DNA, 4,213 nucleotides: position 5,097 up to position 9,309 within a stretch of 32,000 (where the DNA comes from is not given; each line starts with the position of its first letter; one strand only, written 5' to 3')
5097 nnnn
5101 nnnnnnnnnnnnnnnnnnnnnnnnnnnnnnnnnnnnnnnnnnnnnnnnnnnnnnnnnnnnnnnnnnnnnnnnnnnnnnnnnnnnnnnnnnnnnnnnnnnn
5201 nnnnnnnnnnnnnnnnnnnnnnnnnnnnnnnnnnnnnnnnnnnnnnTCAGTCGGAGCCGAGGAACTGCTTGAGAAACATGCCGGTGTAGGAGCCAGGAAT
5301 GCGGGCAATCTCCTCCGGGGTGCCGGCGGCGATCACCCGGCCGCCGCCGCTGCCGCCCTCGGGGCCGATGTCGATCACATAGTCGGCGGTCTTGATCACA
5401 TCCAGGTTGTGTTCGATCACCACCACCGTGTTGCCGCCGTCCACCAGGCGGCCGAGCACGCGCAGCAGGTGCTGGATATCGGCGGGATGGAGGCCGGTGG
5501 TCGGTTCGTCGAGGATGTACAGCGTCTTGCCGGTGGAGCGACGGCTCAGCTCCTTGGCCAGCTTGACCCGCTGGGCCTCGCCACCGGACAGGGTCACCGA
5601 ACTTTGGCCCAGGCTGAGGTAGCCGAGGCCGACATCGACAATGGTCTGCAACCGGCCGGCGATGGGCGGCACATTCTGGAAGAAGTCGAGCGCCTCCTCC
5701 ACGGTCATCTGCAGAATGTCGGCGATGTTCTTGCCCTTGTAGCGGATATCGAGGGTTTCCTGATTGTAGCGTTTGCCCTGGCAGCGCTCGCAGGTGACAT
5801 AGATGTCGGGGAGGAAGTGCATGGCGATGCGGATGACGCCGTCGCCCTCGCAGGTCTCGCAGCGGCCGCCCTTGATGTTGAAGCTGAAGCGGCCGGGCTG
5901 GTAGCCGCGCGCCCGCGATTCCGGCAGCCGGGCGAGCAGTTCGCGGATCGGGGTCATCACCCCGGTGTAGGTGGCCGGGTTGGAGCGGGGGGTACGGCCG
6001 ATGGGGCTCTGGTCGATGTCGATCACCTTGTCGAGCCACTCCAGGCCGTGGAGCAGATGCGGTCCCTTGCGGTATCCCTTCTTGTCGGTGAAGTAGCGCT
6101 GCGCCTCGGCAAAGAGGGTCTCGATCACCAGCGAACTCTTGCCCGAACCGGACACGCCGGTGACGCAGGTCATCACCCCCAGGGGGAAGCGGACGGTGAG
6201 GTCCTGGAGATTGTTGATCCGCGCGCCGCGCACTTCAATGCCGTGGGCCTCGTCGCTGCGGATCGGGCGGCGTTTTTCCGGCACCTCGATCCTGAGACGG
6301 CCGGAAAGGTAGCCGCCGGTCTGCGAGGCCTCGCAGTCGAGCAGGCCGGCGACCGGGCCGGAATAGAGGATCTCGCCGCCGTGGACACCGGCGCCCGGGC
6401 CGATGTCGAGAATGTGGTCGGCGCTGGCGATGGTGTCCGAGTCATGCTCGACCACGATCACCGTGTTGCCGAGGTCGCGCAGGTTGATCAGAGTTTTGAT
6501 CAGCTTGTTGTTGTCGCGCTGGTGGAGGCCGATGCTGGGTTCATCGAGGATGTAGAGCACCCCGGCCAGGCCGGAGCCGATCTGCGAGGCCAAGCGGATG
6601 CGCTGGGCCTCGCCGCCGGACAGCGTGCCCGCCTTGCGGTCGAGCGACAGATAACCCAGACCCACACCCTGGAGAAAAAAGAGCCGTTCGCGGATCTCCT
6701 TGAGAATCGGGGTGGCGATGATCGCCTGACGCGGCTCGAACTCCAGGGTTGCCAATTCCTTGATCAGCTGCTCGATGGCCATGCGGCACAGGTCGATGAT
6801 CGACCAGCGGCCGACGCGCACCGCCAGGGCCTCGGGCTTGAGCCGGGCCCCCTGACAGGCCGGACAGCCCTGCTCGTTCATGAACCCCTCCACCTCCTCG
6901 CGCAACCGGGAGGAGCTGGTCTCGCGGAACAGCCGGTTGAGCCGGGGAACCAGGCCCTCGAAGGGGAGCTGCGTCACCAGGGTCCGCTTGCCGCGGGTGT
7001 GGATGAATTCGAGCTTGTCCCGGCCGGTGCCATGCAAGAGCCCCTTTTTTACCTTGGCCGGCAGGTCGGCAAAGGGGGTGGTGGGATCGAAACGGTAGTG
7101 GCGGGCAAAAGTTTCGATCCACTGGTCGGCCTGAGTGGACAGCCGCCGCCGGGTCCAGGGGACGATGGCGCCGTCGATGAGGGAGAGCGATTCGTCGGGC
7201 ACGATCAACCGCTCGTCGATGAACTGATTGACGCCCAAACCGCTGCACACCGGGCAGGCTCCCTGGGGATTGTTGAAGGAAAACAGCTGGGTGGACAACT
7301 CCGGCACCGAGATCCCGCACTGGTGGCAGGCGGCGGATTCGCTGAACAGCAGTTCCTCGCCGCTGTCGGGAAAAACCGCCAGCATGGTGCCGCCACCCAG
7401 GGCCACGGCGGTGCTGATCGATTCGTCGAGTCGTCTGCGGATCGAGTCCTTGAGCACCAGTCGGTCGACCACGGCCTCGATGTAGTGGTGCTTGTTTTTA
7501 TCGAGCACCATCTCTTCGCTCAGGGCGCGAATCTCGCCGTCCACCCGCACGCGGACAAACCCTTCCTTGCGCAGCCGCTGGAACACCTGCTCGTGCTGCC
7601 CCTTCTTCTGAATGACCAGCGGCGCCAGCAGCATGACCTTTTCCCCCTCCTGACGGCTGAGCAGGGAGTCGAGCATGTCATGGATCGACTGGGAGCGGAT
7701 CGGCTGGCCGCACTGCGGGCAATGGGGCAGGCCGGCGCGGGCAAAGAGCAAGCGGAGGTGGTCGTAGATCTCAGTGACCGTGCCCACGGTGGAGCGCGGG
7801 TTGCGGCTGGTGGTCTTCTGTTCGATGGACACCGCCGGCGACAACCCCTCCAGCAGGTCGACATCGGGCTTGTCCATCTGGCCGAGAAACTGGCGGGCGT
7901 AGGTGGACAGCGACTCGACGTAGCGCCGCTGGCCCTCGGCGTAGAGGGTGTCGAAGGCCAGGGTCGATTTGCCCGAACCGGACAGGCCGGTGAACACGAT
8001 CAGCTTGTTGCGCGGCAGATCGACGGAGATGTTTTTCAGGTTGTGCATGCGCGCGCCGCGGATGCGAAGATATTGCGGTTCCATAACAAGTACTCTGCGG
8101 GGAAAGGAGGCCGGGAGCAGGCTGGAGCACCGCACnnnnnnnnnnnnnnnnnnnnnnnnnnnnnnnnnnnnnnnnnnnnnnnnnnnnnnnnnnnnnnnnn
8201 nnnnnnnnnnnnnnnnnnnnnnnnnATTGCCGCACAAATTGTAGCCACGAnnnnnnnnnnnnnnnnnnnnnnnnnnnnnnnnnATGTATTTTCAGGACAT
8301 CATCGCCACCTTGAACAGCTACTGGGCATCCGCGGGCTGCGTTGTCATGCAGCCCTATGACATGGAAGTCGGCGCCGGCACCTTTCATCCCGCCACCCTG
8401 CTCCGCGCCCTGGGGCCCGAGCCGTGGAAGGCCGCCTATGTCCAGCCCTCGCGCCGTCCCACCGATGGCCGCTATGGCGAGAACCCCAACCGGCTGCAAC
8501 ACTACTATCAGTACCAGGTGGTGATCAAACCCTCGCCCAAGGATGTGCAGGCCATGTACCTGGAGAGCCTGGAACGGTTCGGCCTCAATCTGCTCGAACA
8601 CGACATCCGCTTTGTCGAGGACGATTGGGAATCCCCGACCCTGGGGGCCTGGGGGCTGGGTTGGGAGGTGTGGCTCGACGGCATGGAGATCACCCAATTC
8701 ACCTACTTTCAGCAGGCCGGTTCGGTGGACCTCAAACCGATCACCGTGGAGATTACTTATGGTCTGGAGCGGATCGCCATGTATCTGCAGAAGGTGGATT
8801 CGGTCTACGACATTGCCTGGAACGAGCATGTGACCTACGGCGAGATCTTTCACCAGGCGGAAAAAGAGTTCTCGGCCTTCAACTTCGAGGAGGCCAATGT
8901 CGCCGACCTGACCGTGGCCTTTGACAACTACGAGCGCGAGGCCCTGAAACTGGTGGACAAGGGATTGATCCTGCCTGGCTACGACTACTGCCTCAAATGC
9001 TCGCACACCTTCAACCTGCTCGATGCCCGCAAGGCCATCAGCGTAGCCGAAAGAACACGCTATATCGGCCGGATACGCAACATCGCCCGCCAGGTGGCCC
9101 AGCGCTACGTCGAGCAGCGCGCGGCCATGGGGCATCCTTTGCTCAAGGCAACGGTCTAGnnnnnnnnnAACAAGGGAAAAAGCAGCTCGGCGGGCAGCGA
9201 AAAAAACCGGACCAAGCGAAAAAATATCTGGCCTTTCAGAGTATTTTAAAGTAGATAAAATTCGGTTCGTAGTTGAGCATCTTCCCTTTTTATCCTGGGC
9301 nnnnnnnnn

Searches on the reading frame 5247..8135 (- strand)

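Call 61: search_protein_families(library=pfam, proteins=[window:5247-8135:-], max_evalue=0.001)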
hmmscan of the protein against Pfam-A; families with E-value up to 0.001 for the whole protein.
window:5247-8135:- (962 aa): 13 families
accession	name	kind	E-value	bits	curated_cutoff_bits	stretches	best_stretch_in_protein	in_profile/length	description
PF17760.6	UvrA_inter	-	1.6e-35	121.7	23.3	1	149-253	1-105/109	UvrA interaction domain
PF17755.6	UvrA_DNA-bind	-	6e-30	104.2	23.2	1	307-416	1-109/110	UvrA DNA-binding domain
PF00005.33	ABC_tran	-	2.8e-18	67.3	25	1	842-880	102-137/137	ABC transporter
PF13555.12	AAA_29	-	1.4e-07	31.6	27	0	648-677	17-48/61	P-loop containing region of AAA domain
PF02463.25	SMC_N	-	1.5e-07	31.5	40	0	214-578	135-211/220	RecF/RecN/SMC N terminal domain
PF13304.12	AAA_21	-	5.3e-07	30.4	27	0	856-905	244-294/304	AAA domain, putative AbiEii toxin, Type IV TA system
PF13191.12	AAA_16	-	2e-06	28.9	32.6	0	638-680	7-50/167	AAA ATPase domain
PF13175.12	AAA_15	-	2.4e-06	27.9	32.1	0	861-907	320-366/374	AAA ATPase domain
PF20703.3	nSTAND1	-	4.7e-05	23.6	27.1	0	646-679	26-59/379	Novel STAND NTPase 1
PF03193.22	RsgA_GTPase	-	9.7e-05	22.7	30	0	28-60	92-123/174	RsgA GTPase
PF13671.12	AAA_33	-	0.00012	22.8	27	0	45-62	1-18/143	AAA domain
PF13476.12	AAA_23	-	0.0002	22.5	27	0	23-59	2-35/201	AAA domain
PF13481.12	AAA_25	-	0.0004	20.5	27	0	39-64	29-54/195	AAA domain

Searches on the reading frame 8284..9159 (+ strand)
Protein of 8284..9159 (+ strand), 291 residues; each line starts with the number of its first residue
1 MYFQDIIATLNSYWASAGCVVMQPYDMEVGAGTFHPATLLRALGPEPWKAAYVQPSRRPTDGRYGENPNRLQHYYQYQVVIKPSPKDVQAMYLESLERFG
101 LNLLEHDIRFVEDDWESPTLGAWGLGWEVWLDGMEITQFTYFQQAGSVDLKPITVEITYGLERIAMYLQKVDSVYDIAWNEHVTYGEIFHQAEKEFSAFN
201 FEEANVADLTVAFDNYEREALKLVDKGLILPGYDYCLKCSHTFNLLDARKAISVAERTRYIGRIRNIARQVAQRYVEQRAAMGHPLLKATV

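Call 17: search_protein_families(library=pfam, proteins=[window:8284-9159:+], max_evalue=0.00001)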
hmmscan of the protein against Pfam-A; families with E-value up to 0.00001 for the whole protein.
window:8284-9159:+ (291 aa): 1 family
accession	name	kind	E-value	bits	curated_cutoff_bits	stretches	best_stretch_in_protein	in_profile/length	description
PF02091.20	tRNA-synt_2e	-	1.7e-152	506.9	27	1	3-279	1-277/278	Glycyl-tRNA synthetase alpha subunit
